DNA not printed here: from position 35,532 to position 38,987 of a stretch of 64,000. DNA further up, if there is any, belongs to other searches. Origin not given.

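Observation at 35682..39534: Pilin-like gene followed by a 1051-aa beta-propeller/Ig-like surface protein: candidate cell-surface attachment module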

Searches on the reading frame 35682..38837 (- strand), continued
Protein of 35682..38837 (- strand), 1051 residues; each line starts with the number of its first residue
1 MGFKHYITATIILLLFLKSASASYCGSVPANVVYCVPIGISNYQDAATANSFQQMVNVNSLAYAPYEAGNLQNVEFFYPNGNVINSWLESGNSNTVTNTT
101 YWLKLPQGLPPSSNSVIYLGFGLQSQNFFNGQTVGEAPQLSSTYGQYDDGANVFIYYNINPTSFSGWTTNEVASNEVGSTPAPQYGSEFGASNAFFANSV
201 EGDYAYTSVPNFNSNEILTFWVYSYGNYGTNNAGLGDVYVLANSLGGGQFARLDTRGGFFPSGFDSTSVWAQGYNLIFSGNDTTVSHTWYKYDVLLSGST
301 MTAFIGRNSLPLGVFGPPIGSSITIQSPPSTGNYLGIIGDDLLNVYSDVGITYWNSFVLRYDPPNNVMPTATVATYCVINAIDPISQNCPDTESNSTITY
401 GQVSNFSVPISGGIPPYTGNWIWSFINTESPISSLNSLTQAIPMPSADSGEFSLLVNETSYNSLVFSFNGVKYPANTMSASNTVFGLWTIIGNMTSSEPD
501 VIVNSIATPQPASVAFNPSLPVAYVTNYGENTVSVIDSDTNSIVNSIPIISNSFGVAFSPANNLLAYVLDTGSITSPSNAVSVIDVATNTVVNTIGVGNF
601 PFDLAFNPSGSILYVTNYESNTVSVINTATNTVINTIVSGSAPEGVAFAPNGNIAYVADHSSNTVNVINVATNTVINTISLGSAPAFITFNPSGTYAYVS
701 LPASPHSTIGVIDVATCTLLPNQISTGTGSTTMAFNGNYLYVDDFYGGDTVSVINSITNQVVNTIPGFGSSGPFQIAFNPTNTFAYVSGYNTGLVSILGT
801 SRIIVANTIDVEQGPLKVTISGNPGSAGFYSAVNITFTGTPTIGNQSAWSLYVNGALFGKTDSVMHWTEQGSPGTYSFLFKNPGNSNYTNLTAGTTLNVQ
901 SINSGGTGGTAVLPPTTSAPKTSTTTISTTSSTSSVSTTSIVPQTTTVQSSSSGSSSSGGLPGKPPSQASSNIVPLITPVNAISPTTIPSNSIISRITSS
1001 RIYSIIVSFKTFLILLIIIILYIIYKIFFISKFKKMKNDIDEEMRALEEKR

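Call 11: find_encoding_contigs(protein=window:35682-38837:-, flank=10000, max_places=4)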
Protein window:35682-38837:- (1051 aa): 6 contigs read that carry it; 4 places shown.
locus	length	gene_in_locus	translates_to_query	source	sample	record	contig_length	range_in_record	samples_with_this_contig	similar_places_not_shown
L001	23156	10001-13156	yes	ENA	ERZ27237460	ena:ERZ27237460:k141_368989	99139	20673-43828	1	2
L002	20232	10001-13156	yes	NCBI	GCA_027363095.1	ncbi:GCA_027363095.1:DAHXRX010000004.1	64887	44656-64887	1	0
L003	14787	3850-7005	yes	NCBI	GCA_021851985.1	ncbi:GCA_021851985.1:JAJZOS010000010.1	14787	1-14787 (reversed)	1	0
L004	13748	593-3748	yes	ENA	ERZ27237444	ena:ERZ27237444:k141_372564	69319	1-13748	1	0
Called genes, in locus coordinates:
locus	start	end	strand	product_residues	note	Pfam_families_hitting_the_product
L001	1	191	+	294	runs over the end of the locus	PF00491:Arginase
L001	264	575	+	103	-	-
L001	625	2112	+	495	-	PF00578:AhpC-TSA, PF08534:Redoxin (weak), PF01436:NHL (faint), PF13905:Thioredoxin_8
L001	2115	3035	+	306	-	PF01380:SIS, PF10432:bact-PGI_C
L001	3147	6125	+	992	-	PF10282:Lactonase (faint)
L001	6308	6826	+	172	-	PF01909:NTP_transf_2 (weak), PF18765:Polbeta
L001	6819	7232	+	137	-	PF01934:HepT-like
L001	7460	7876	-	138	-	PF01592:NifU_N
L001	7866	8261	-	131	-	PF02629:CoA_binding (weak), PF13380:CoA_binding_2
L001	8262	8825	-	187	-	PF14378:PAP2_3 (faint), PF01569:PAP2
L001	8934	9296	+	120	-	PF18477:PIN_9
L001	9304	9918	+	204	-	-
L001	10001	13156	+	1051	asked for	PF21783:YNCE (faint), PF10282:Lactonase (faint), PF23414:Beta-prop_EML_2 (faint), PF25174:Beta-prop_THOC3, PF23381:Beta-prop_IFT122_1st (weak)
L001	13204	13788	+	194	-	PF03876:SHS2_Rpb7-N, PF00575:S1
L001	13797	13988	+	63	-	PF06093:Spt4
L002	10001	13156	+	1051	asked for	PF21783:YNCE (faint), PF10282:Lactonase (faint), PF23414:Beta-prop_EML_2 (faint), PF25174:Beta-prop_THOC3, PF23381:Beta-prop_IFT122_1st (weak)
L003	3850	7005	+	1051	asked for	PF21783:YNCE (faint), PF10282:Lactonase (faint), PF23414:Beta-prop_EML_2 (faint), PF25174:Beta-prop_THOC3, PF23381:Beta-prop_IFT122_1st (weak)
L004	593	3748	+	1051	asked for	PF21783:YNCE (faint), PF10282:Lactonase (faint), PF23414:Beta-prop_EML_2 (faint), PF25174:Beta-prop_THOC3, PF23381:Beta-prop_IFT122_1st (weak)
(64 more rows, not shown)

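Call 39: predict_structure(alignment_id=A2)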
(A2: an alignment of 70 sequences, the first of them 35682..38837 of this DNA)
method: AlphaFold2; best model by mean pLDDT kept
length: 1051 residues; sequences in the alignment: 70
mean_pLDDT: 63.6   pTM: 0.49
mean pLDDT of the five models: 63.6, 61.9, 60.3, 58.9, 57.9
residues with pLDDT >= 90: 221; 70-90: 290; 50-70: 160; < 50: 380
segments of 3 or more residues with pLDDT < 50: 1-3, 16-23, 276-279, 383-510, 704-707, 723-748, 754-757, 814-816, 818-1011
pLDDT, mean of each block of 10 residues (from residue 1): 60 54 70 95 92 94 95 96 94 93 95 95 95 84 74 87 84 58 62 77 87 89 75 73 86 72 79 54 70 90 88 82 57 84 61 87 84 76 45 33 30 31 32 34 34 33 33 35 28 26 30 72 84 86 86 83 84 71 90 90 91 93 94 94 90 90 93 94 83 74 55 77 39 36 46 51 56 58 65 66 60 51 35 39 37 30 24 26 33 32 30 31 28 28 26 30 32 32 32 30 36 69 75 83 88 76
secondary structure, 60 per line:
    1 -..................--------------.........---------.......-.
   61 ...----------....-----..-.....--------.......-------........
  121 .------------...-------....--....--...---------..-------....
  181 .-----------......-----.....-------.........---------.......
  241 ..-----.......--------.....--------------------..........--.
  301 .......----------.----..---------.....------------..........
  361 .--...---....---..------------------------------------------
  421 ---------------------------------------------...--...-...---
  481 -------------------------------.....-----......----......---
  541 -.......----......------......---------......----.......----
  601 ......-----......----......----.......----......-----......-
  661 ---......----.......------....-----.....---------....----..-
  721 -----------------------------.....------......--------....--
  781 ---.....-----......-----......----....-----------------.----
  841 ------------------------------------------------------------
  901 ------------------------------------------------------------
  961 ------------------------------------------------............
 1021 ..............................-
elements in order (helices of 4 or more, strands of 3 or more residues): H2-19 E34-42 E52-58 H60-63 E74-77 E86-90 E99-105 E113-121 E134-136 H144-147 H150-153 E156-158 E177-181 E193-198 E204-208 E216-224 E234-242 E248-254 E263-267 E288-297 E300-307 E334-338 E351-361 E370-373 E466-468 E471-473 E512-516 E522-527 E532-537 E542-548 E553-558 E565-570 E580-585 E590-596 E601-606 E612-617 E622-627 E632-638 E643-648 E654-659 E664-669 E674-680 E687-690 E696-700 E710-713 E750-754 E761-766 E775-778 E784-788 E794-799 E805-810 E815-818 H1009-1050

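Call 42: search_solved_structures(query=window:35682-38837:-, max_evalue=0.01)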
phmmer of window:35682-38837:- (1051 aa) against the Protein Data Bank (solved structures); distinct sequences matched with E-value up to 0.01: 5.
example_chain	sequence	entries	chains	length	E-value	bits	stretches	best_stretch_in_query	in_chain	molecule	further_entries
1l0q_A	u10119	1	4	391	6.1e-51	176.5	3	578-700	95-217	Surface layer protein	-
5c2v_B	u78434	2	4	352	8.7e-17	63.5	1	601-715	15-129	HYDRAZINE SYNTHASE BETA SUBUNIT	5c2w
3u4y_A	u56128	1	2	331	2e-06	29.2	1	539-670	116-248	uncharacterized protein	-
3bws_A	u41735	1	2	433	7.4e-06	27.3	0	578-663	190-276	protein Lp49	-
3vgz_A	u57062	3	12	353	7.5e-06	27.3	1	604-701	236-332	Uncharacterized protein YncE | PQQ-dependent catabolism-associated beta-propeller protein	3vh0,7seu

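Call 43: find_encoding_contigs(protein=P0107, flank=6000, max_places=2)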
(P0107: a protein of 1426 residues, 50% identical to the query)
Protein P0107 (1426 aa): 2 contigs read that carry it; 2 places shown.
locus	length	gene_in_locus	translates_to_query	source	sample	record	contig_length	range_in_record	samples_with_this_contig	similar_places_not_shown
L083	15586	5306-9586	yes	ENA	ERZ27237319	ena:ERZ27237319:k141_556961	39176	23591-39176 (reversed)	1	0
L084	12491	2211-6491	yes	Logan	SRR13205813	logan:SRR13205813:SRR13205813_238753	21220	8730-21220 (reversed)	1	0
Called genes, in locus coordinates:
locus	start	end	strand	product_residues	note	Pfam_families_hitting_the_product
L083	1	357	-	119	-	?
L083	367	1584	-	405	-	-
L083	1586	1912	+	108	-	-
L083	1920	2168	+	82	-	-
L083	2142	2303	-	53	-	-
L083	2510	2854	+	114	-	-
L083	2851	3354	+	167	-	-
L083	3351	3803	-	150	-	-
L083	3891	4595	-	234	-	PF00149:Metallophos, PF12850:Metallophos_2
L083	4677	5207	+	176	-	-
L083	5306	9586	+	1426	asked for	PF10102:DUF2341 (faint)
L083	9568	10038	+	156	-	-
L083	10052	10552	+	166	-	PF13240:Zn_Ribbon_1 (weak), PF15616:TerY_C (weak)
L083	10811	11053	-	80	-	-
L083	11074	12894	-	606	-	-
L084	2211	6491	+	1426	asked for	PF10102:DUF2341 (faint)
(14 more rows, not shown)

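Call 44: find_encoding_contigs(protein=P0117, flank=6000, max_places=2)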
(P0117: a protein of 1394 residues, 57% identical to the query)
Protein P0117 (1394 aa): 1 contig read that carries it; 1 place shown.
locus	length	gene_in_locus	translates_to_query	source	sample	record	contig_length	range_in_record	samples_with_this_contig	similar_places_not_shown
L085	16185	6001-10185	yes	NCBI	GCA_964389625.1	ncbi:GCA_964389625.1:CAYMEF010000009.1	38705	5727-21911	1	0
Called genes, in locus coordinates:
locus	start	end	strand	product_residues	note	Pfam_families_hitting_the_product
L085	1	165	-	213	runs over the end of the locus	-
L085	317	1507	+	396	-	PF04389:Peptidase_M28 (weak), PF01546:Peptidase_M20, PF07687:M20_dimer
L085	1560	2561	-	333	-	-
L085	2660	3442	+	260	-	-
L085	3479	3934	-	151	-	PF00578:AhpC-TSA, PF08534:Redoxin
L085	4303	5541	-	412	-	PF01548:DEDD_Tnp_IS110, PF02371:Transposase_20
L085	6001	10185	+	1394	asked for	PF10102:DUF2341 (faint)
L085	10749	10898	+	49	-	-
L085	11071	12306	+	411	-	PF00092:VWA, PF13519:VWA_2, PF13768:VWA_3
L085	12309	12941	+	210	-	PF12773:DZR (weak), PF18912:DZR_2 (faint), PF00498:FHA (weak)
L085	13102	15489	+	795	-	PF00069:Pkinase, PF07714:PK_Tyr_Ser-Thr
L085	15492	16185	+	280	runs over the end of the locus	PF00481:PP2C, PF13672:PP2C_2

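Call 45: find_encoding_contigs(protein=P0108, flank=6000, max_places=2)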
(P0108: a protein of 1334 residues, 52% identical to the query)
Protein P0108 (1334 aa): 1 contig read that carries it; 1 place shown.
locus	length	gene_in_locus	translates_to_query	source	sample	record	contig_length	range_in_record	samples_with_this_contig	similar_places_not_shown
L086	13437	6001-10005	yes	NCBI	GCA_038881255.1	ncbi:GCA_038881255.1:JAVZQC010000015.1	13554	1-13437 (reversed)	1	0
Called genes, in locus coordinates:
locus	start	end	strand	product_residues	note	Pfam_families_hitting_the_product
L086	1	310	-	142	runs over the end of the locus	PF00202:Aminotran_3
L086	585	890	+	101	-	PF13737:DDE_Tnp_1_5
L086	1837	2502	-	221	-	-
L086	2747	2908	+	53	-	-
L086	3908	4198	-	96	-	-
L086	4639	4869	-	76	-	-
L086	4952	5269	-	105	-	-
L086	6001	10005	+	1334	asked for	PF10102:DUF2341 (faint)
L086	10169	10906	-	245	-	PF03703:bPH_2 (weak), PF13240:Zn_Ribbon_1 (weak), PF13248:Zn_ribbon_3 (weak)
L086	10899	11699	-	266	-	PF00481:PP2C, PF13672:PP2C_2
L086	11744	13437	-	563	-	PF03109:ABC1 (faint), PF00069:Pkinase, PF07714:PK_Tyr_Ser-Thr, PF01636:APH (weak)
